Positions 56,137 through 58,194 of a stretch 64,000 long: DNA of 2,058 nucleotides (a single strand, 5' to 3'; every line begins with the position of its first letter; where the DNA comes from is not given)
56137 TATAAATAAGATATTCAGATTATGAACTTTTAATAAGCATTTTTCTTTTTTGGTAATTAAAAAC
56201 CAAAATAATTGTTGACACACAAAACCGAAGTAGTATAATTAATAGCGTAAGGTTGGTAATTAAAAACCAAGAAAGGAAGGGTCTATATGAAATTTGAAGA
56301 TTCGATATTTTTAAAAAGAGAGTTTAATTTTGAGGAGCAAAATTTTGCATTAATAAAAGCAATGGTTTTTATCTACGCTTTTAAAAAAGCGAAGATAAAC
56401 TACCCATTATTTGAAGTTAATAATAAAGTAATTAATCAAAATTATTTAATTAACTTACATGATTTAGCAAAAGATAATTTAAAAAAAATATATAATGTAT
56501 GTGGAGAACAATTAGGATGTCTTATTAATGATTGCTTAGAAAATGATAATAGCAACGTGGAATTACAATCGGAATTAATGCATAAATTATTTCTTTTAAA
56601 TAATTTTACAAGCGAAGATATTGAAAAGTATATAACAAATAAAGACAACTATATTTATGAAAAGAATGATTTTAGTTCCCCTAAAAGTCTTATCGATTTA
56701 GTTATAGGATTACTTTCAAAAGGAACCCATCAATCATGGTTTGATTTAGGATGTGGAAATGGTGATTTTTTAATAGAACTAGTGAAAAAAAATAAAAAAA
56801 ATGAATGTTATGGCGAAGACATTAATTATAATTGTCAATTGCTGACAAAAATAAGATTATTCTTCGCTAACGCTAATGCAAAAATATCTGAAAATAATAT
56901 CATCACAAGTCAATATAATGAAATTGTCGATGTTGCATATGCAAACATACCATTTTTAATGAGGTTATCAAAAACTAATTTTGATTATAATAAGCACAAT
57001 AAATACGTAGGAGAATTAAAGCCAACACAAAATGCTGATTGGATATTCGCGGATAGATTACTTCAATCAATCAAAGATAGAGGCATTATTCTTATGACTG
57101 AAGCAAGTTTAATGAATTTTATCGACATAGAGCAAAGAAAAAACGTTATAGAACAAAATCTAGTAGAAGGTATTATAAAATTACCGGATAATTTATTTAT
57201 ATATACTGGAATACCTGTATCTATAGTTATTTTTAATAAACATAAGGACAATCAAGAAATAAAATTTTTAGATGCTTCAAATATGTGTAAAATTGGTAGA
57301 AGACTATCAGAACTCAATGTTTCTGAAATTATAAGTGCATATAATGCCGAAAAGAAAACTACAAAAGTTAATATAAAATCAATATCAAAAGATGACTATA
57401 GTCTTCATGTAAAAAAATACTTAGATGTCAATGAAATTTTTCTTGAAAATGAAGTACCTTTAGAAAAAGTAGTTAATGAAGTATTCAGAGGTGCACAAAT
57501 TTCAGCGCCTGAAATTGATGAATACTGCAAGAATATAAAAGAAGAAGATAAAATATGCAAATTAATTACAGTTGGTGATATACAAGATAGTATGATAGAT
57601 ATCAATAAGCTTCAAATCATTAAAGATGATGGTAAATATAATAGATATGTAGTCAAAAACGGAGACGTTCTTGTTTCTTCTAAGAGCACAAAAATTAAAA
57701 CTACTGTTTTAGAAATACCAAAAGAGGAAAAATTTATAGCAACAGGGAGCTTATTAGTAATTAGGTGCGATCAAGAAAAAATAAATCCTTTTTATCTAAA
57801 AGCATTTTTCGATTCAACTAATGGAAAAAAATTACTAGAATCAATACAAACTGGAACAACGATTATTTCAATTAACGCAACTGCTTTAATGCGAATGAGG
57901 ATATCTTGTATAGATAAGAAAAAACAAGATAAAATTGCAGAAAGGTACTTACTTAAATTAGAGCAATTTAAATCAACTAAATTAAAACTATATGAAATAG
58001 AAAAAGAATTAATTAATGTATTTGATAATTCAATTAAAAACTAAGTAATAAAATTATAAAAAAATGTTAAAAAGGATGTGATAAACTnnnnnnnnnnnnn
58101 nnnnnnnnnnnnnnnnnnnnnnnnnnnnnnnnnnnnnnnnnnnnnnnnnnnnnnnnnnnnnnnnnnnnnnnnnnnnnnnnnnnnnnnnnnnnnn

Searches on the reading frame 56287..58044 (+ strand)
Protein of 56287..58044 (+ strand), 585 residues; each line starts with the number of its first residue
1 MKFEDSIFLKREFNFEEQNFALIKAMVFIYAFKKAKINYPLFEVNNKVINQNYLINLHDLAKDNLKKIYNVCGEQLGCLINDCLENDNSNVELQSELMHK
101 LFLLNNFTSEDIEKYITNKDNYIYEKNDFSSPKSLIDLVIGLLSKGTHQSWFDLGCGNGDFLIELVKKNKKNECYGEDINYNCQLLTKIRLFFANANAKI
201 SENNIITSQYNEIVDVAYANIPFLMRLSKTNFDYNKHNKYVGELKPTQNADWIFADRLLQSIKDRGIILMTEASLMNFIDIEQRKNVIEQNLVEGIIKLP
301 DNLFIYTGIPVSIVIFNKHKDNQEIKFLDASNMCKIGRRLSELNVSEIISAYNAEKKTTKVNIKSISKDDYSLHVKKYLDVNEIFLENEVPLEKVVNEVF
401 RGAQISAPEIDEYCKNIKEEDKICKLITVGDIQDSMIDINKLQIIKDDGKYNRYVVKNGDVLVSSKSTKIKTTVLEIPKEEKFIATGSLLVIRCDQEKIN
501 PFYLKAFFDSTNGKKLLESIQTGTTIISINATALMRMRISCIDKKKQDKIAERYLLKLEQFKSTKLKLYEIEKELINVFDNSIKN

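Call 12: search_protein_families(library=pfam, proteins=[window:56287-58044:+], max_evalue=0.001)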
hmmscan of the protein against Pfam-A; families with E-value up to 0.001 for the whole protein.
window:56287-58044:+ (585 aa): 2 families
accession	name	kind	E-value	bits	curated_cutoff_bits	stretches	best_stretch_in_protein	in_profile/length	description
PF02384.22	N6_Mtase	-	1.1e-32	114.1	20.4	1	128-383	27-307/311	N-6 DNA Methylase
PF05175.20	MTS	-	0.00061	19.9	23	0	141-226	25-111/170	Methyltransferase small domain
